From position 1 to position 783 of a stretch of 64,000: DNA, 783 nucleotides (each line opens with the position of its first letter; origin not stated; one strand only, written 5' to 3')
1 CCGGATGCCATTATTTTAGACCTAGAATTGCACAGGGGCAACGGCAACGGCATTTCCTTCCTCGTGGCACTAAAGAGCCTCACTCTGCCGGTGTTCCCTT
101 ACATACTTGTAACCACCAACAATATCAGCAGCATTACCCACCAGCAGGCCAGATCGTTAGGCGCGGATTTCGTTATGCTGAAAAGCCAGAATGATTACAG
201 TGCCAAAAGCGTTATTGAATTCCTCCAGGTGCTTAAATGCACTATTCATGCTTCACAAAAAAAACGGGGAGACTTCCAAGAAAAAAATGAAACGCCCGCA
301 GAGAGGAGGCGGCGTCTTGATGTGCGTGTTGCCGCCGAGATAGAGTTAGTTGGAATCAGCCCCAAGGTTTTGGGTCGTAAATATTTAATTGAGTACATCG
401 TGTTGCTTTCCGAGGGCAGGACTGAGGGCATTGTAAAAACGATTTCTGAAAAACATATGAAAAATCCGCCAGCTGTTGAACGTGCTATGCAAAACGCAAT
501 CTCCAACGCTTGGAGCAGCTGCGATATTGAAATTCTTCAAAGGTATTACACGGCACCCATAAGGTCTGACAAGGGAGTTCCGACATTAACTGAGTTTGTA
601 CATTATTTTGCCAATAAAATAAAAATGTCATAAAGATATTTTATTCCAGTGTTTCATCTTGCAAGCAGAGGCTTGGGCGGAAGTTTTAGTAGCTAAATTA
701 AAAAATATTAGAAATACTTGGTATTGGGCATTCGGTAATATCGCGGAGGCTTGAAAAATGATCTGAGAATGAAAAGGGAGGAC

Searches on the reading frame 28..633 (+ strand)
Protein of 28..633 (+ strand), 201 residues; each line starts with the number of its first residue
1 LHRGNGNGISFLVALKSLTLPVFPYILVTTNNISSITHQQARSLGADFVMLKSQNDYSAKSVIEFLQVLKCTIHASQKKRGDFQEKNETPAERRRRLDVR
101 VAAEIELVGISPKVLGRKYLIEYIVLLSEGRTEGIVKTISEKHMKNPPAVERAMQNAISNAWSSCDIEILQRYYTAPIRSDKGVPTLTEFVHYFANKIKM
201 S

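Call 22: search_protein_families(library=pfam, proteins=[window:28-633:+], max_evalue=0.0001)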
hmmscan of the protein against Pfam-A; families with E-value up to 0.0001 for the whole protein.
window:28-633:+ (201 aa): 1 family
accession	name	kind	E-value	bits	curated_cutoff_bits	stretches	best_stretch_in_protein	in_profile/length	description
PF08769.17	Spo0A_C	-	1.4e-15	57.6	25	1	103-198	3-104/104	Sporulation initiation factor Spo0A C terminal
